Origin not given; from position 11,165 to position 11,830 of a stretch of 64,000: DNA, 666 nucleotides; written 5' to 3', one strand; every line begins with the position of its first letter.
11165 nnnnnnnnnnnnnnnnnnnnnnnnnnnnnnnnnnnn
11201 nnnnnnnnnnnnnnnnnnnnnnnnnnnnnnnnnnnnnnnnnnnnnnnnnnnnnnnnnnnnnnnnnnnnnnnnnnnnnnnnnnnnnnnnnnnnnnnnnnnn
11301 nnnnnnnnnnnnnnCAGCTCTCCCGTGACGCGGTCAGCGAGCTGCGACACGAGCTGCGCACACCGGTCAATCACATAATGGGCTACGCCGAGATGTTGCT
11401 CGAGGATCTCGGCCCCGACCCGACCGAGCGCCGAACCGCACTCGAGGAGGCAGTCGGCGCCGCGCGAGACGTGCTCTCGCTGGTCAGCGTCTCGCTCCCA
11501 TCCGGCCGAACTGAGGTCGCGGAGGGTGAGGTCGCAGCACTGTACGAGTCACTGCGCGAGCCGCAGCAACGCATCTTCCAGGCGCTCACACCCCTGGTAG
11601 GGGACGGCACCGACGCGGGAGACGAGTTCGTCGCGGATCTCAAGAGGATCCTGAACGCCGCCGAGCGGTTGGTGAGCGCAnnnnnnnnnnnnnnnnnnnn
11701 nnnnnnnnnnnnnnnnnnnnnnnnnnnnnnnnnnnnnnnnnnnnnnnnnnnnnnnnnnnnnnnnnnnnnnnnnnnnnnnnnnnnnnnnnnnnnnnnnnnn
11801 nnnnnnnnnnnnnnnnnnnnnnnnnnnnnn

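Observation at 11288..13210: Unusual single-polypeptide architecture: ATPase-less H-box domain + receiver + HAMP-like linker + eukaryotic-type protein kinase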

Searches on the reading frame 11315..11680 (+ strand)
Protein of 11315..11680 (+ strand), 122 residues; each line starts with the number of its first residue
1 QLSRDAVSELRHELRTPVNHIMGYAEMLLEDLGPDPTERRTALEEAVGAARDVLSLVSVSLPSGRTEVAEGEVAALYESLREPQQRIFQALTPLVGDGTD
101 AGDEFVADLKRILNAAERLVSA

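Call 15: find_homologous_proteins(query=A2, max_evalue=0.001)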
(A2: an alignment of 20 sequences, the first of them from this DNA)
Query A2 (20 sequences) (122 aa, profile of the alignment): 306 proteins with E <= 0.001 among 8000 candidates; the best 120 are listed.
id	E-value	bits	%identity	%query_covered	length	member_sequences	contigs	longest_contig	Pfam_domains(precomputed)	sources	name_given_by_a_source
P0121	4.5e-45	171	53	96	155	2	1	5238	PF00512.32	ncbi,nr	ncbi:MAG: hypothetical protein IH616_11200, partial [Gemmatimonadales bacterium]|nr:hypothetical pro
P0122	4.0e-43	165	55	97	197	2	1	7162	PF00512.32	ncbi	ncbi:MAG TPA: histidine kinase dimerization/phospho-acceptor domain-containing protein, partial [Gem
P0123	2.3e-41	159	52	99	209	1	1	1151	PF00512.32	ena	-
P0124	8.6e-40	154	48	98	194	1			PF00512.32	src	-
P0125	4.8e-39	151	92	89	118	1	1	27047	PF00512.32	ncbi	-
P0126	1.1e-38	150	51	97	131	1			PF00512.32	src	-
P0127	2.1e-38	149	52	97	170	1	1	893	PF00512.32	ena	-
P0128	2.6e-38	149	50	95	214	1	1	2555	PF00512.32,PF00072.31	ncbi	ncbi:MAG TPA: response regulator, partial [Gemmatimonadales bacterium]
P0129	3.6e-38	149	48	96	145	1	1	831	PF00512.32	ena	-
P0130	6.7e-38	148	50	89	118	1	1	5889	PF00512.32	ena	-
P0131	7.9e-38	147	47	94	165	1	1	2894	PF00512.32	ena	-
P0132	8.5e-38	147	53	80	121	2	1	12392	PF00512.32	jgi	jgi:signal transduction histidine kinase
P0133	9.2e-38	147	50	95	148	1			PF00512.32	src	-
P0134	2.0e-37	146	49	93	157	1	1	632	PF00512.32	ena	-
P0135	2.4e-37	146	51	89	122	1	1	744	PF00512.32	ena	-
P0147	7.2e-33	131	51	96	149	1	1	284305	PF00512.32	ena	-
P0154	1.3e-28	118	35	97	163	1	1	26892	PF00512.32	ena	-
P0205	1.5e-20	92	33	83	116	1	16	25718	PF00512.32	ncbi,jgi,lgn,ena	ncbi:MAG: histidine kinase dimerization/phospho-acceptor domain-containing protein [Verrucomicrobiia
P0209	2.1e-20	91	34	93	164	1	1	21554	PF00512.32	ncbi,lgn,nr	ncbi:MAG: hypothetical protein JW967_11305 [Dehalococcoidales bacterium]|nr:hypothetical protein [De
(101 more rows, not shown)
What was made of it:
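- Tried and rejected: N-terminal profile search in the word-indexed database (call 15).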

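Call 24: find_encoding_contigs(protein=P0147, flank=5000, max_places=1)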
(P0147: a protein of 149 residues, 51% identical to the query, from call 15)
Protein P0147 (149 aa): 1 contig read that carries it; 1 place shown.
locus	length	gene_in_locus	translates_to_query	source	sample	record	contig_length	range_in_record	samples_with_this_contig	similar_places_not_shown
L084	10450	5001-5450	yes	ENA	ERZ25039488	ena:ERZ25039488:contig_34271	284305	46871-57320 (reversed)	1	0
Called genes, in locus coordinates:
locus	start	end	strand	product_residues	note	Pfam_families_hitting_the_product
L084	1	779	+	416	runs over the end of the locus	PF15902:Sortilin-Vps10 (faint)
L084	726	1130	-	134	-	-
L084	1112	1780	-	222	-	PF01435:Peptidase_M48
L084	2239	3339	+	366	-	-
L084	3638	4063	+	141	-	PF00512:HisKA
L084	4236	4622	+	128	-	PF02518:HATPase_c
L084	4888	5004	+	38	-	-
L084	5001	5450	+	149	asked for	PF00512:HisKA (weak)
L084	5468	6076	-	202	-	-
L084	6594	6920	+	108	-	PF00069:Pkinase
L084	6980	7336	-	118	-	-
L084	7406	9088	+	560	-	-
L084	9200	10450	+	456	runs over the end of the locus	PF12704:MacB_PCD, PF02687:FtsX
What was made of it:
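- Tried and rejected: Locus L084 (call 24).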

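Call 25: find_encoding_contigs(protein=P0205, flank=5000, max_places=2)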
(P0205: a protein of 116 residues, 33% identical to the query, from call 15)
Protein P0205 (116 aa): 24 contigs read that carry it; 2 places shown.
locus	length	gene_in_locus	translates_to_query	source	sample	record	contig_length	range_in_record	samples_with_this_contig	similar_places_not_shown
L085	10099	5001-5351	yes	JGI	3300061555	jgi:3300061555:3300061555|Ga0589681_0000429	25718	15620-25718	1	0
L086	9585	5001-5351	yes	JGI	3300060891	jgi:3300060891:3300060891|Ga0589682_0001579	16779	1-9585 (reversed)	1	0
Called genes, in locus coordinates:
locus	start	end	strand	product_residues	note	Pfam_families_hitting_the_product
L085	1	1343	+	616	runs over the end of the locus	PF00999:Na_H_Exchanger, PF02254:TrkA_N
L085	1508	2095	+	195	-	PF13689:DUF4154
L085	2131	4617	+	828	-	PF00672:HAMP (weak), PF00512:HisKA, PF02518:HATPase_c, PF00072:Response_reg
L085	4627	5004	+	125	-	PF00072:Response_reg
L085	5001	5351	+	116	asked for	PF00512:HisKA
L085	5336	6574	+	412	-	PF00072:Response_reg, PF00211:Guanylate_cyc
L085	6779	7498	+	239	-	PF06439:3keto-disac_hyd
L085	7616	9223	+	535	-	PF00171:Aldedh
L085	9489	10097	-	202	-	?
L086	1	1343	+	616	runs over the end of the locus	PF00999:Na_H_Exchanger, PF02254:TrkA_N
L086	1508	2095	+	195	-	PF13689:DUF4154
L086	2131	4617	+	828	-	PF00672:HAMP, PF00512:HisKA, PF02518:HATPase_c, PF00072:Response_reg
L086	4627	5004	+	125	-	PF00072:Response_reg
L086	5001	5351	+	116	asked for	PF00512:HisKA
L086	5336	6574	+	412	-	PF00072:Response_reg, PF00211:Guanylate_cyc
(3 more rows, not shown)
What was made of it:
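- In Verrucomicrobiia the tandem DHp is called as a separate 116-aa gene, encoded between the free receiver and a REC-cyclase (call 25).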

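Call 37: predict_structure(alignment_id=A2)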
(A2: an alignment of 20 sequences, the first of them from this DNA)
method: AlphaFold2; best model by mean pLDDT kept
length: 122 residues; sequences in the alignment: 20
mean_pLDDT: 92.6   pTM: 0.86
mean pLDDT of the five models: 92.6, 92.0, 91.7, 91.2, 89.9
residues with pLDDT >= 90: 97; 70-90: 20; 50-70: 5; < 50: 0
segments of 3 or more residues with pLDDT < 50: none
pLDDT, mean of each block of 10 residues (from residue 1): 90 96 97 86 98 96 88 95 98 83 92 97 73
secondary structure, 60 per line:
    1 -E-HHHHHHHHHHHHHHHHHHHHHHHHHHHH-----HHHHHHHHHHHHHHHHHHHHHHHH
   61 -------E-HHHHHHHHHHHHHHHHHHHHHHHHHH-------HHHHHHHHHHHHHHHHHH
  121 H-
elements in order: H4-31 H37-60 H70-95 H103-121
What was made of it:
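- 11522..11668 (+): DHp repeat 2 (residues 79-127): a degenerate copy in which Glu87 replaces the His. Helices alpha3 and alpha4 are modelled together with repeat 1 as one compact helical unit. AlphaFold gives pLDDT 92.6 and pTM 0.86 (call 37).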

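Call 39: fold_search(model_id=the predicted structure, library=pdb)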
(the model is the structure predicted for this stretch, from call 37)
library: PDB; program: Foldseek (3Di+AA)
matches with E <= 10: 564; with E <= 0.001: 0
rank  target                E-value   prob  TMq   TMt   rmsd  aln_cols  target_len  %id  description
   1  1x90_A                8.6e-02  0.99  0.54  0.47   5.3       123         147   12  Crystal structure of mutant form B of a pectin methylesterase inhibitor from Arabidopsis (released 2004-12-28)
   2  1x91                  1.0e-01  0.99  0.49  0.43   5.3       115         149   12  Crystal structure of mutant form A of a pectin methylesterase inhibitor from Arabidopsis (released 2004-12-28)
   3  1x8z_A                1.1e-01  0.97  0.46  0.40   5.5       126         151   10  Crystal structure of a pectin methylesterase inhibitor from Arabidopsis thaliana (released 2004-12-28)
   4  1xg2_B                1.4e-01  0.98  0.49  0.43   5.1       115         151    6  Crystal structure of the complex between pectin methylesterase and its inhibitor protein (released 2005-03-22)
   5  5e6g_A                2.2e-01  0.63  0.35  0.37  11.0       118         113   18  Crystal Structure of De Novo Designed Protein CA01 (released 2016-05-18)
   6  4zsv_A                2.7e-01  0.97  0.50  0.24   4.6       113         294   16  Structure of a fusion protein with a helix linker, 2ARH-3-3KAW-1.0 (released 2015-08-19)
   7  2cj8_B                3.0e-01  0.90  0.43  0.38   5.8       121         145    9  Crystal Structure of a Cell Wall Invertase Inhibitor from Tobacco (pH 9.5) (released 2006-04-03)
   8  4zsx_B                3.6e-01  0.99  0.56  0.27   4.2       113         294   12  Structure of a fusion protein with a helix linker, 2ARH-3-3KAW-2.0 (released 2015-08-19)
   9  6q6b_B                3.8e-01  0.87  0.48  0.49   6.1       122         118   12  Structure of the copper storage protein, Ccsp, from Streptomyces lividans loaded with 10 copper equivalents (released 2019-07-10)
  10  2gsc_E                4.0e-01  0.93  0.53  0.57   4.6       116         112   14  Crystal Structure of the Conserved Hypothetical Cytosolic Protein Xcc0516 from Xanthomonas campestris (released 2006-10-03)
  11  3kav_C                4.7e-01  0.97  0.54  0.61   4.6       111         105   14  Crystal Structure of THE MUTANT (L80M) PA2107 PROTEIN from Pseudomonas aeruginosa, Northeast Structural Genomics Conso (released 2009-10-27)
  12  3ogh_A                4.7e-01  0.47  0.35  0.30  17.0       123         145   15  Crystal structure of yciE protein from E. coli CFT073, a member of ferritine-like superfamily of diiron-containing fou (released 2010-09-15)
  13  3kaw_C                4.9e-01  0.95  0.51  0.60   4.7       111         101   14  Crystal Structure of PA2107 PROTEIN from Pseudomonas aeruginosa, Northeast Structural Genomics Consortium Target PaR19 (released 2009-10-27)
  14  9e0h_A                4.9e-01  0.77  0.45  0.39   6.5       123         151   18  De novo calcium channel heptamer, CalC6_3 with DHR extensions. Off target multimerization state (released 2025-10-01)
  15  6n38_B                4.9e-01  0.54  0.40  0.21  10.6       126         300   15  Structure of the type VI secretion system TssK-TssF-TssG baseplate subcomplex revealed by cryo-electron microscopy - f (released 2018-12-26)
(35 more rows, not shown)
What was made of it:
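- Tried and rejected: It cannot identify a specific relative (call 39).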

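Call 41: search_protein_families(library=ncbifam, proteins=[P0205, P0209], max_evalue=0.01)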
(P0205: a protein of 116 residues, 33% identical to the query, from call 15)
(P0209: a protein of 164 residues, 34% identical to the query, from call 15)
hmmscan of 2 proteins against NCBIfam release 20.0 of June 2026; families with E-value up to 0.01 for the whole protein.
P0205 (116 aa): 16 families
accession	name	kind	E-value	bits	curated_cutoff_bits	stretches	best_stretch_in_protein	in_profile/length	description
NF041947.1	LuxQ_Vibrio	equivalog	3.1e-09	35.3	1200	1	14-51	476-513/843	quorum-sensing autoinducer 2 sensor kinase/phosphatase LuxQ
NF050805.1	CellDivHKDivJCaul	equivalog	1.7e-07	29.9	1000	1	14-69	302-357/531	cell cycle sensor histidine kinase DivJ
NF041593.1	histid_kinase_PdhS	equivalog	6.2e-06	24.4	2000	1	14-101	806-891/1041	cell-division control histidine kinase PdhS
TIGR02956.1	TMAO_torS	equivalog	1.5e-05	23.4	676.5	1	13-69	467-520/967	TMAO reductase system sensor histidine kinase/response regulator TorS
NF008318.0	PRK11107.1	equivalog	3e-05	22.3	890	1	13-67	296-347/920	two-component sensor histidine kinase BarA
TIGR02966.1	phoR_proteo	equivalog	3.4e-05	23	334.2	1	14-68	118-171/333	phosphate regulon sensor histidine kinase PhoR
NF038297.2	hybrid_HK_HrmK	equivalog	6.5e-05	21.8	725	1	14-69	239-294/607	hybrid histidine kinase/response regulator HrmK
NF008302.0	PRK11091.1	equivalog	0.00017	19.9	838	1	13-42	286-315/779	aerobic respiration two-component sensor histidine kinase ArcB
NF045901.1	HisKinLetSLeg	equivalog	0.0002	19.5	1650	0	14-69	297-349/906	two-component system sensor histidine kinase LetS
NF008543.0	PRK11466.1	equivalog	0.0002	19.4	982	1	11-70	445-501/914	TMAO reductase system sensor histidine kinase/response regulator TorS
NF047465.1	hybrid_HK_LvrA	exception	0.0011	17.1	1200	1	17-69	607-659/819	hybrid histidine kinase/response regulator LvrA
NF046044.1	PnpS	equivalog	0.0013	17.8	400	1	17-69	177-228/390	two-component system histidine kinase PnpS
NF033091.0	HK_VanS_ACDEFG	equivalog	0.0018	17.4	400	1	16-41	80-105/293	vancomycin resistance histidine kinase VanS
NF008312.0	PRK11100.1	equivalog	0.0019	17.1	356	1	14-71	260-313/477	two-component system sensor histidine kinase CreC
NF007793.0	PRK10490.1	equivalog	0.0061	14.6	1123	1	7-55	661-708/895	two-component system sensor histidine kinase KdpD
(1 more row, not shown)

P0209 (164 aa): 28 families (the best 25 are shown)
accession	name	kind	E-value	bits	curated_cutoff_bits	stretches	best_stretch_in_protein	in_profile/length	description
NF041593.1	histid_kinase_PdhS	equivalog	6.8e-15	54.1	2000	2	23-110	795-880/1041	cell-division control histidine kinase PdhS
NF038297.2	hybrid_HK_HrmK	equivalog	9.8e-15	54.2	725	1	36-110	237-312/607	hybrid histidine kinase/response regulator HrmK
NF050805.1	CellDivHKDivJCaul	equivalog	1.7e-12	46.4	1000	1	35-108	299-373/531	cell cycle sensor histidine kinase DivJ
NF041947.1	LuxQ_Vibrio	equivalog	1.7e-12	46.1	1200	1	35-108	473-544/843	quorum-sensing autoinducer 2 sensor kinase/phosphatase LuxQ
NF046044.1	PnpS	equivalog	4.8e-12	45.6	400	1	30-111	166-247/390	two-component system histidine kinase PnpS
NF045901.1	HisKinLetSLeg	equivalog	5.5e-12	44.5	1650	1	32-104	291-361/906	two-component system sensor histidine kinase LetS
TIGR02966.1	phoR_proteo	equivalog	6.8e-12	45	334.2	1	30-110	110-190/333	phosphate regulon sensor histidine kinase PhoR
NF008318.0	PRK11107.1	equivalog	8.4e-12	44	890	1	36-102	295-359/920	two-component sensor histidine kinase BarA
TIGR02956.1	TMAO_torS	equivalog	1.3e-09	36.8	676.5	1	32-112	462-540/967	TMAO reductase system sensor histidine kinase/response regulator TorS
NF011874.0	PRK15347.1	equivalog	1.6e-09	36.4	852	1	35-109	399-471/921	two component system sensor kinase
NF008302.0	PRK11091.1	equivalog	1.9e-09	36.3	838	1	34-110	283-357/779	aerobic respiration two-component sensor histidine kinase ArcB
NF033091.0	HK_VanS_ACDEFG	equivalog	2.4e-09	36.7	400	1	24-110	64-150/293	vancomycin resistance histidine kinase VanS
NF007793.0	PRK10490.1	equivalog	2.3e-08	32.5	1123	1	28-106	658-736/895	two-component system sensor histidine kinase KdpD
NF041210.1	his_kin_PieS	equivalog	2.5e-07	30.1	850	1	31-109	247-324/474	two component system sensor histidine kinase PieS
NF008543.0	PRK11466.1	equivalog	6.4e-07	27.6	982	1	30-100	440-508/914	TMAO reductase system sensor histidine kinase/response regulator TorS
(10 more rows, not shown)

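Call 47: find_encoding_contigs(protein=P0209, flank=5000, max_places=1)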
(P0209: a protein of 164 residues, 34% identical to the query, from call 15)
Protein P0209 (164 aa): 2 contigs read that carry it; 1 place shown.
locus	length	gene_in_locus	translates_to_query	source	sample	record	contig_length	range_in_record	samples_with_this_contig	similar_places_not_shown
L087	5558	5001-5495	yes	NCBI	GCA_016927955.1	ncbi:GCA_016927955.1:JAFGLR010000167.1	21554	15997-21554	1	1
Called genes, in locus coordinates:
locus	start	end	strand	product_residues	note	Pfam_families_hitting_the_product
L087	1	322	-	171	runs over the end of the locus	PF00072:Response_reg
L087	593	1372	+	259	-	PF23023:Anti-Pycsar_Apyc1, PF02112:PDEase_II, PF12706:Lactamase_B_2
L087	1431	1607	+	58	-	-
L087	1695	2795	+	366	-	PF01590:GAF, PF13185:GAF_2, PF13492:GAF_3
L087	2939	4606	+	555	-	PF00512:HisKA, PF02518:HATPase_c, PF00072:Response_reg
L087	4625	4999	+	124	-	PF00072:Response_reg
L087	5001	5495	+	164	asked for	PF00512:HisKA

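Call 48: find_encoding_contigs(protein=P0154, flank=5000, max_places=1)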
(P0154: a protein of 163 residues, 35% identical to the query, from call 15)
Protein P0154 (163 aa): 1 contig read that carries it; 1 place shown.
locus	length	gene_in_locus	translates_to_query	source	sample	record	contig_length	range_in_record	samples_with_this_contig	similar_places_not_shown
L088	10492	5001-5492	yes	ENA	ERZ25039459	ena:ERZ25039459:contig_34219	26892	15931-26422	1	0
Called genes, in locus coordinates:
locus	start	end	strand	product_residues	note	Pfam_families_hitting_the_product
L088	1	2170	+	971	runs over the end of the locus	PF01590:GAF, PF13185:GAF_2, PF01590:GAF, PF13185:GAF_2, PF13492:GAF_3, PF01590:GAF, PF13185:GAF_2, PF01590:GAF, +10 more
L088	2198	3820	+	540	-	PF01590:GAF, PF13185:GAF_2, PF01590:GAF, PF13185:GAF_2, PF13492:GAF_3, PF00512:HisKA, PF02518:HATPase_c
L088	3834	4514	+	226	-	PF00072:Response_reg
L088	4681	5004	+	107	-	PF00072:Response_reg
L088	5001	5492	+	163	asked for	PF00512:HisKA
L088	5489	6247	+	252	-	PF00072:Response_reg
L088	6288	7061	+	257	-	PF01656:CbiA, PF10609:ParA, PF13614:AAA_31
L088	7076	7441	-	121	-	-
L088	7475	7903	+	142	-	-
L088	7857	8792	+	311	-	PF01882:DUF58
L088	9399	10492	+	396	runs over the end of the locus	PF11992:TgpA_N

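Call 53: search_protein_representatives(alignment_id=A3)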
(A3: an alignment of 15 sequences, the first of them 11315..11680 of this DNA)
Query: 15 sequences, 178 profile positions. Proteins with E-value up to 0.001 (for the whole library): 368256; up to 1e-10: 52536; up to 1e-30: 290. The best 150 are listed.
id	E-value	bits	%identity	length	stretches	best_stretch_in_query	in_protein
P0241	1.8e-77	275.5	-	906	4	13-142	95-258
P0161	5.4e-60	218.5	-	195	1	1-178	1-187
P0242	2.0e-55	203.6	-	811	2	7-170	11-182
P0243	4.0e-55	202.6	-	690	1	9-171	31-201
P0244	9.8e-54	198.1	-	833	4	17-141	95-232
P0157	2.4e-52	193.6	-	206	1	5-173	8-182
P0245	3.3e-52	193.2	-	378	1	7-174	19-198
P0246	9.9e-52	191.6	-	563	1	7-173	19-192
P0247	5.4e-51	189.2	-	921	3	4-70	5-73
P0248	9.3e-51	188.4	-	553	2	12-143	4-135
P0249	1.2e-50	188.1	-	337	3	5-82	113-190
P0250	1.8e-50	187.5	-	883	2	8-166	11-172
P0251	5.9e-50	185.8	-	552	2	6-172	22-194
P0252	3.9e-49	183.1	-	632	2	14-156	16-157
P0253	6.3e-49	182.5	-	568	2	5-165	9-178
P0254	1.7e-48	181.1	-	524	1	6-171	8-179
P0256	7.2e-48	179.0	-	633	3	5-82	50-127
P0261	9.2e-47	175.4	-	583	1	4-175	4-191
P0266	5.4e-45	169.7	-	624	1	7-174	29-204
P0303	3.4e-40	154.0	-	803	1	17-141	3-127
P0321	3.8e-38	147.3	-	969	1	5-164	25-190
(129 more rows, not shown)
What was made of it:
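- Tried and rejected: The exhaustive representative search was needed instead (call 53).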

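Call 56: search_protein_families(library=pfam, alignment_id=A4, max_evalue=0.00001)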
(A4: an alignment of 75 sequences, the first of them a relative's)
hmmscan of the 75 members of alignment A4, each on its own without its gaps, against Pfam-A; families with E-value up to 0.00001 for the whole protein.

A. member 1, P0243 (690 aa): 3 families
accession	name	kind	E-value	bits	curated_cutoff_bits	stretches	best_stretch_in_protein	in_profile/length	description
PF00072.30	Response_reg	-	3.1e-31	108.3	30.2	1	214-324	2-110/111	Response regulator receiver domain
PF00512.31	HisKA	-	9.7e-30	102.9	26.9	2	33-101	1-66/66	His Kinase A (phospho-acceptor) domain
PF00211.25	Guanylate_cyc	-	5.3e-28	98.3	21.9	1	387-550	6-165/183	Adenylate and Guanylate cyclase catalytic domain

B. families by the number of members that match (of 75 scanned): 26 families (the first 25 are shown)
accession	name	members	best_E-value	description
PF00072.30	Response_reg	75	2.2e-61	Response regulator receiver domain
PF00512.31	HisKA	75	2.6e-52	His Kinase A (phospho-acceptor) domain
PF00211.25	Guanylate_cyc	34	2.5e-68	Adenylate and Guanylate cyclase catalytic domain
PF02518.31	HATPase_c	20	2.2e-31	Histidine kinase-, DNA gyrase B-, and HSP90-like ATPase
PF07228.17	SpoIIE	7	1.2e-50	Stage II sporulation protein E (SpoIIE)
PF00989.32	PAS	5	4.8e-16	PAS fold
PF13426.13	PAS_9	5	6.2e-14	PAS domain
PF08448.16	PAS_4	5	1.9e-11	PAS fold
PF13188.13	PAS_8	3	2.4e-07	PAS domain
PF08447.18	PAS_3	2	2.1e-10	PAS fold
PF00672.30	HAMP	2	1.6e-08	HAMP domain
PF00069.31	Pkinase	1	2.7e-48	Protein kinase domain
PF13487.12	HD_5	1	1.5e-39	HD domain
PF00158.32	Sigma54_activat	1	8.8e-36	Sigma-54 interaction domain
PF07714.23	PK_Tyr_Ser-Thr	1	5.6e-33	Protein tyrosine and serine/threonine kinase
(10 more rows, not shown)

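Call 58: find_encoding_contigs(protein=P0243, flank=4000, max_places=2)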
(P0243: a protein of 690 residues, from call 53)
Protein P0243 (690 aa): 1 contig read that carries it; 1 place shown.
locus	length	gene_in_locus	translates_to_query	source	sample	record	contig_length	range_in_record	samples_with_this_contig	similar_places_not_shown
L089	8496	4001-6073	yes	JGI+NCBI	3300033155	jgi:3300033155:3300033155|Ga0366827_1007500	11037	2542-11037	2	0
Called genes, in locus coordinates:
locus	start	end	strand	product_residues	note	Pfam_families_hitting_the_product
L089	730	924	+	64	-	-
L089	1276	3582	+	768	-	PF00512:HisKA, PF02518:HATPase_c, PF00072:Response_reg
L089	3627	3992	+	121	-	PF00072:Response_reg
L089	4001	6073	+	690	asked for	PF00512:HisKA, PF00072:Response_reg, PF00211:Guanylate_cyc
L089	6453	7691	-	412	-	PF00534:Glycos_transf_1, PF13692:Glyco_trans_1_4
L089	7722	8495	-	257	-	?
